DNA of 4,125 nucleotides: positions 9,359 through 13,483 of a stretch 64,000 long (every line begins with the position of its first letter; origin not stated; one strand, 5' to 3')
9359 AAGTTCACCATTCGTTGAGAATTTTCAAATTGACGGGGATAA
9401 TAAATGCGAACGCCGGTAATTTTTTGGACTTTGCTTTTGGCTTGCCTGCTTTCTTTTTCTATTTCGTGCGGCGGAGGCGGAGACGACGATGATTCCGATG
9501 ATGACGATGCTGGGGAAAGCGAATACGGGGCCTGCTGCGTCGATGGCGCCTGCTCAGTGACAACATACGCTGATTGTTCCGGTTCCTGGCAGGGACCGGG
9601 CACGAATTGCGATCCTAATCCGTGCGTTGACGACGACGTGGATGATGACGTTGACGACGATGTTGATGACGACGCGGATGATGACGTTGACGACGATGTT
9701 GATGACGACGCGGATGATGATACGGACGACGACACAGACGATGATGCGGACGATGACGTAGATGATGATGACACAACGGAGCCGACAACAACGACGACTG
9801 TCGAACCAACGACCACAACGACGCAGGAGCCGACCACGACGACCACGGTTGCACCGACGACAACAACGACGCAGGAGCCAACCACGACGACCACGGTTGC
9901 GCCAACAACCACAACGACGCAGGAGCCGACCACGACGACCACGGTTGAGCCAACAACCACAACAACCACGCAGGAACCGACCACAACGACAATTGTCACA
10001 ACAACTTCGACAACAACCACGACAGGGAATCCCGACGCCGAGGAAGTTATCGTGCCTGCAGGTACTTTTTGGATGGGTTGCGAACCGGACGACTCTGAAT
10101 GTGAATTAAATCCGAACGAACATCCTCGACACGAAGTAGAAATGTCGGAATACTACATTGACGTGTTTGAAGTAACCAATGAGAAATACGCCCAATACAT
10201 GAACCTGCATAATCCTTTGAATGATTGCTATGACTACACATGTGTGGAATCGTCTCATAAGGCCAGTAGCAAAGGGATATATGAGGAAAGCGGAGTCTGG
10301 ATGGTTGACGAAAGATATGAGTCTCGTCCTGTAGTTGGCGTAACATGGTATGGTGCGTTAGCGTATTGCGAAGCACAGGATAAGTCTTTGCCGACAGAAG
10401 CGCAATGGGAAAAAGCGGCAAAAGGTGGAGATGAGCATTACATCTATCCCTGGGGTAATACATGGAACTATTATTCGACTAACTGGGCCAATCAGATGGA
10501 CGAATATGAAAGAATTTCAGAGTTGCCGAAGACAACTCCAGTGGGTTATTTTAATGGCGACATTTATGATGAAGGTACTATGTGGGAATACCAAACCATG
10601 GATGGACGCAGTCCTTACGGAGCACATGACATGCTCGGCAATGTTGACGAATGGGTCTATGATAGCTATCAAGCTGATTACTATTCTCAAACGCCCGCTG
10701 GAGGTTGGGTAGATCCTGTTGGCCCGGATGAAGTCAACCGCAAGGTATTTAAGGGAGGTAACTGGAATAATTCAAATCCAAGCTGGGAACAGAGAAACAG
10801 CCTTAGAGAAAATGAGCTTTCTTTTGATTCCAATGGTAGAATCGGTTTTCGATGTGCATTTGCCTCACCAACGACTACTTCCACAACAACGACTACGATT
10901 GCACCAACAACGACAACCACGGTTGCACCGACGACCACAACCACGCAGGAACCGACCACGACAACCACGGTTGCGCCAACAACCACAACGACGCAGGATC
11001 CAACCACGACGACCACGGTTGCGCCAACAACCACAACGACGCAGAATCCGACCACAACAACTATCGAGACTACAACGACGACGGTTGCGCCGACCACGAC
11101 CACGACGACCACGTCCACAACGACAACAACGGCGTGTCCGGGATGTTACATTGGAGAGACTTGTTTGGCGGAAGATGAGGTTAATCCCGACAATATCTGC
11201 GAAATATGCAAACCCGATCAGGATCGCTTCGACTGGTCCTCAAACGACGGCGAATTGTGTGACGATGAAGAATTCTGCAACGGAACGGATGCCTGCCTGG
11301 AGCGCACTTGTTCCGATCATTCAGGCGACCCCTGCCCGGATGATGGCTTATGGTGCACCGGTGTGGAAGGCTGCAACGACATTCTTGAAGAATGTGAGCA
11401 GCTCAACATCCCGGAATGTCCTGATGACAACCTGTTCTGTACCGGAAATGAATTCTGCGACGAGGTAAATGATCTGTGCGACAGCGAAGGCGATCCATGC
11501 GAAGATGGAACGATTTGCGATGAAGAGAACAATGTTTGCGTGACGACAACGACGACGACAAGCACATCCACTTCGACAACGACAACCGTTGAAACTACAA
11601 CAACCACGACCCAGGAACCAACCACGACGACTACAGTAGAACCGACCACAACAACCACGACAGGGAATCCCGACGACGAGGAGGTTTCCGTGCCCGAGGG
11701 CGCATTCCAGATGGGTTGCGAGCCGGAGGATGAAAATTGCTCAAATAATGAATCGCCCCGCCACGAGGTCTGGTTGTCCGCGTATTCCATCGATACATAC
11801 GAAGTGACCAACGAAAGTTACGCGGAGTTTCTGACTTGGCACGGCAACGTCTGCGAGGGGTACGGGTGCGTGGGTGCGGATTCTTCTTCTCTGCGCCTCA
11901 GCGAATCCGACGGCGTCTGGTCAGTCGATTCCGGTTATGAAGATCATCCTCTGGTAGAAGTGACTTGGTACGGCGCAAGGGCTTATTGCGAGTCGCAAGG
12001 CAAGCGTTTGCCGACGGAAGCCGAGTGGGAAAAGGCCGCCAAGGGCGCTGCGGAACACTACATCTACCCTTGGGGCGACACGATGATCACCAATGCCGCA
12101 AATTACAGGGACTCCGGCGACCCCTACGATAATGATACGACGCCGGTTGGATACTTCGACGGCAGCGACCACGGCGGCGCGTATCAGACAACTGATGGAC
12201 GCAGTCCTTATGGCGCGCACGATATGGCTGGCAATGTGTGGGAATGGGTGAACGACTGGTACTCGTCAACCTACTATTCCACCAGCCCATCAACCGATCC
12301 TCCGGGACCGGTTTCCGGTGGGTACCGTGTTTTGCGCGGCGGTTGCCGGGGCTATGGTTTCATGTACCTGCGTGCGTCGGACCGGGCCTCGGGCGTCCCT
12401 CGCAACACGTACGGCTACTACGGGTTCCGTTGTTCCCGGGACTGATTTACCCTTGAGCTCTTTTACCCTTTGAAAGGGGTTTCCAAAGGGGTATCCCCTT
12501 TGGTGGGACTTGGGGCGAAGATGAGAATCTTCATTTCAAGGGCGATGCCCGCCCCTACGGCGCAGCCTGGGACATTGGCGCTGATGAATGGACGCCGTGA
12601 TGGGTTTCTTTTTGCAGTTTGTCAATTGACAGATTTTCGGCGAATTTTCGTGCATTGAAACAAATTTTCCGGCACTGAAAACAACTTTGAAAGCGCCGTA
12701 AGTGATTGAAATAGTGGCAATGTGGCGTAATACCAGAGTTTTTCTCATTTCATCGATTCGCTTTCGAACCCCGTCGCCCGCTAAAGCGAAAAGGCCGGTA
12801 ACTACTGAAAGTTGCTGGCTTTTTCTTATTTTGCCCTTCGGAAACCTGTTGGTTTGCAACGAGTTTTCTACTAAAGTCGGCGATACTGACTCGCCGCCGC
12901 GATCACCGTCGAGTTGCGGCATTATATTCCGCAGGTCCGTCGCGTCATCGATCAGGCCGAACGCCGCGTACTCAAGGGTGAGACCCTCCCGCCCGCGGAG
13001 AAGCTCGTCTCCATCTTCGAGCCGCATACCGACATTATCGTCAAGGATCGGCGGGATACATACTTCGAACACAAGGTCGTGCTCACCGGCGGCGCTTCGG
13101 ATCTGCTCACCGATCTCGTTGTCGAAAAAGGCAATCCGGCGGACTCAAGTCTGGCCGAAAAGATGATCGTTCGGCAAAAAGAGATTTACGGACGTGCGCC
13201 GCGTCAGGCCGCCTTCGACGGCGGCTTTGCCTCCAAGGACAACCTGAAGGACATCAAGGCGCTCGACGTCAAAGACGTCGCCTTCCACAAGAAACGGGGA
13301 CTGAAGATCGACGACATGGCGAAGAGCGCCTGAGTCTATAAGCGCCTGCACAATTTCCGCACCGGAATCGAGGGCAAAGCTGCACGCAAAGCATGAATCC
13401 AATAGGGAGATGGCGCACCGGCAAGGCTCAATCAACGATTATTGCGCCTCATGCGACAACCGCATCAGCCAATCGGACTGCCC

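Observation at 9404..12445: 1013-aa mucin-like lipoprotein with two FGE/SUMF1-fold domains that lack an obvious catalytic Cys pair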

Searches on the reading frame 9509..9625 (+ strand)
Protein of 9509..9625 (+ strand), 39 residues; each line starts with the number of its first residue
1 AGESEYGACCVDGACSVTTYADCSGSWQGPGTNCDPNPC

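Call 84: search_protein_families(library=pfam, proteins=[window:9509-9625:+], max_evalue=1)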
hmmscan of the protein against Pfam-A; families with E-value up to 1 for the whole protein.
window:9509-9625:+ (39 aa): 0 families

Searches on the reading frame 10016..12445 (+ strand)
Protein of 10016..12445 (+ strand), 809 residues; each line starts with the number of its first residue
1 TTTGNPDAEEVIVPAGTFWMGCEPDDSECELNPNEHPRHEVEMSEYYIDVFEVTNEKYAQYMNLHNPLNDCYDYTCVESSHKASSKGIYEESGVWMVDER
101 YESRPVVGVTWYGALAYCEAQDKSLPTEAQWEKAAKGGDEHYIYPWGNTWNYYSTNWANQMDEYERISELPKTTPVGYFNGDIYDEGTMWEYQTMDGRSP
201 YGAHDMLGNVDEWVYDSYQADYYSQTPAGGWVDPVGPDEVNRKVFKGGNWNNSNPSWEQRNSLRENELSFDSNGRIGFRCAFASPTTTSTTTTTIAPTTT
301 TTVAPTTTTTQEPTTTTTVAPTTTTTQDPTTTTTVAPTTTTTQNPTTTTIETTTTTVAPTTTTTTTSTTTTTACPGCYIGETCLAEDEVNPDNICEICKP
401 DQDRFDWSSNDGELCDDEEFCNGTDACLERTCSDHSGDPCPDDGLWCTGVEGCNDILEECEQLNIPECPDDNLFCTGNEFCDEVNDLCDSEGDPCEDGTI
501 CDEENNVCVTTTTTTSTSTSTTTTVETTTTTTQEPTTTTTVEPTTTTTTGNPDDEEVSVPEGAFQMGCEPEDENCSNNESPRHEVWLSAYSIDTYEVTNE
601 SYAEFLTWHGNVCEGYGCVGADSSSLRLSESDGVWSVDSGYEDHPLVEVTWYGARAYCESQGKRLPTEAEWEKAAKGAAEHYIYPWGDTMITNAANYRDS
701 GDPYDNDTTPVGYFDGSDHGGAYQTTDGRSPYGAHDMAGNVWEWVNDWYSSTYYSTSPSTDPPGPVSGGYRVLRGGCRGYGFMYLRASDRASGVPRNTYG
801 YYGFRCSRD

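Call 62: search_protein_representatives(protein=window:10016-12445:+)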
Query: 809 residues. Proteins with E-value up to 0.001 (for the whole library): 134805; up to 1e-10: 58870; up to 1e-30: 5857. The best 150 are listed.
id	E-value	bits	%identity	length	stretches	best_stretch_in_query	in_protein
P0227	4.1e-296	1001.0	62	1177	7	534-809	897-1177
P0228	5.0e-173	593.8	42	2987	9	557-809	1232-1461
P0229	2.0e-164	565.3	44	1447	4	554-808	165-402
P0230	1.3e-160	552.7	50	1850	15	367-488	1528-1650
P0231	2.9e-155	535.0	38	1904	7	555-809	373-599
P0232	2.1e-146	505.7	38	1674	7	552-808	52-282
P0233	4.8e-144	497.9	45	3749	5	627-806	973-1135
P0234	2.1e-137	475.9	49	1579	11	372-494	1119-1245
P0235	1.0e-128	447.2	49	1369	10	371-495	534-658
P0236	1.9e-128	446.3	38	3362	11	410-807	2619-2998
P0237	1.6e-125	436.7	46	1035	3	512-808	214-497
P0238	6.9e-125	434.5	38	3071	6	551-807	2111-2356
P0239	1.5e-123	430.1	42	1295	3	509-809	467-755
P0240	2.8e-118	412.7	67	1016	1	501-809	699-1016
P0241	2.8e-118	412.7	43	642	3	531-807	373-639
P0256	2.4e-99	350.0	69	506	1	553-809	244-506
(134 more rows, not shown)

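Call 73: find_encoding_contigs(protein=P0227, flank=10000, max_places=3)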
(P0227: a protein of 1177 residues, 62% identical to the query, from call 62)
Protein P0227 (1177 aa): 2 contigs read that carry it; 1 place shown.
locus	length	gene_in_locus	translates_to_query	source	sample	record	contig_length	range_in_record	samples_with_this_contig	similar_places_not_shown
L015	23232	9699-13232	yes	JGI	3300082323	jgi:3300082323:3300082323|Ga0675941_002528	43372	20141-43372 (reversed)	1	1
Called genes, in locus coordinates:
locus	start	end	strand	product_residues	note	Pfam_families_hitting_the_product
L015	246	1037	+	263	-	-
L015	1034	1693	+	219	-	PF00899:ThiF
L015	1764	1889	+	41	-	-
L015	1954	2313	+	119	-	PF00292:PAX (weak), PF01710:HTH_Tnp_IS630 (weak), PF13565:HTH_32 (faint)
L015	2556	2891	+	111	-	PF13358:DDE_3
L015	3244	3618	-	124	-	-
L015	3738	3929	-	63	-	-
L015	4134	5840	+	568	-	PF03781:FGE-sulfatase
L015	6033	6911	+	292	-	-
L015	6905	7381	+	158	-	-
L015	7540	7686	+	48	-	-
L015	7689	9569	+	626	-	-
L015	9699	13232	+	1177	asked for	PF03781:FGE-sulfatase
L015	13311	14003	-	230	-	-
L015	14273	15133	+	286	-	-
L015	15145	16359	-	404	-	PF26182:Ig_NUP210_5th (faint), PF02368:Big_2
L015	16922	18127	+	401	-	PF00899:ThiF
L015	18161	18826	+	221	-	-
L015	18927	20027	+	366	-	-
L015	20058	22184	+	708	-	PF01398:JAB (weak), PF14464:Prok-JAB (weak)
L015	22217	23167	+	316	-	PF00498:FHA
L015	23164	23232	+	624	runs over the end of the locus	PF00092:VWA, PF13519:VWA_2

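Call 84: search_protein_families(library=pfam, proteins=[L015:7689-9569:+], max_evalue=1)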
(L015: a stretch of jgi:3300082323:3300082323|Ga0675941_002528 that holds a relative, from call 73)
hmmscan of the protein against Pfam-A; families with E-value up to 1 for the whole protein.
L015:7689-9569:+ (626 aa): 4 families
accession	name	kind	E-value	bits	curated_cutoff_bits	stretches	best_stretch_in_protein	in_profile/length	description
PF03781.23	FGE-sulfatase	-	8.6e-99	330.8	23.3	2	86-363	4-255/255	Sulfatase-modifying factor enzyme 1-like domain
PF24170.1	Fn3-II_PB4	-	0.059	14.1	27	1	449-496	16-63/95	Straight fiber protein PB4 second Fn3-like domain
PF12685.13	SpoIIIAH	-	0.13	12.6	30.6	1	6-77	4-76/191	SpoIIIAH-like protein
PF14851.11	FAM176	-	0.16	12.2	31.5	1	32-80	58-105/152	FAM176 family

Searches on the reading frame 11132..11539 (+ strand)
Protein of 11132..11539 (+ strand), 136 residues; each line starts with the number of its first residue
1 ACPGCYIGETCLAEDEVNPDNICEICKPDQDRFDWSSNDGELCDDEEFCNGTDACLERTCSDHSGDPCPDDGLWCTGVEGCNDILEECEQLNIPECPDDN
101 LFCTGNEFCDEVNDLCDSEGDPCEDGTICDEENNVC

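Call 57: predict_structure(alignment_id=A2)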
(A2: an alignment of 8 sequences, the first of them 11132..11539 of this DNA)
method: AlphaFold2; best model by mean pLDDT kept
length: 136 residues; sequences in the alignment: 8
mean_pLDDT: 53.2   pTM: 0.36
mean pLDDT of the five models: 53.2, 52.5, 50.8, 48.2, 47.5
residues with pLDDT >= 90: 10; 70-90: 29; 50-70: 19; < 50: 78
segments of 3 or more residues with pLDDT < 50: 44-109, 111-113, 117-119
pLDDT, mean of each block of 10 residues (from residue 1): 88 88 83 80 47 38 36 31 30 35 41 47 51 49
secondary structure, 60 per line:
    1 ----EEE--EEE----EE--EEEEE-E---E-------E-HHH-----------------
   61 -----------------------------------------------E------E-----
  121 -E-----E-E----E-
elements in order: E5-7 E10-12 E21-25

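Call 84: search_protein_families(library=pfam, proteins=[window:11132-11539:+], max_evalue=1)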
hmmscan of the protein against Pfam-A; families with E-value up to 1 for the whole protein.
window:11132-11539:+ (136 aa): 0 families

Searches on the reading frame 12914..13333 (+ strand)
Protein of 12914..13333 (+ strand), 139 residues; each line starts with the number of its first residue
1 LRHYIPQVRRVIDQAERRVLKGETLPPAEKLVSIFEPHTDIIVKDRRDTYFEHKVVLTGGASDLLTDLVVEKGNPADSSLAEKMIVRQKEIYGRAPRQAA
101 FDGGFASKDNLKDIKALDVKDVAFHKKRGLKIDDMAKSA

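Call 8: search_protein_families(library=pfam, proteins=[window:12914-13333:+], max_evalue=0.001)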
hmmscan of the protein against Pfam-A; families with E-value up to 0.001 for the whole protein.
window:12914-13333:+ (139 aa): 0 families

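Call 46: search_protein_families(library=ncbifam, proteins=[window:12914-13333:+], max_evalue=0.001)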
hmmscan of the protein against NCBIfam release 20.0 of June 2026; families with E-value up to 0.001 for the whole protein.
window:12914-13333:+ (139 aa): 3 families
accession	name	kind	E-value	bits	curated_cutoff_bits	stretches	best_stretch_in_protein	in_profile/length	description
NF033593.1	transpos_ISNCY_1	equivalog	4.3e-46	157.5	325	1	2-138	249-389/444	ISNCY family transposase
NF033551.1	transpos_IS1182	equivalog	5.4e-09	35.5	270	1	17-123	236-339/488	IS1182 family transposase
NF033578.1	transpos_IS5_1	equivalog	8e-07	28.5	275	1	5-121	241-348/419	IS5 family transposase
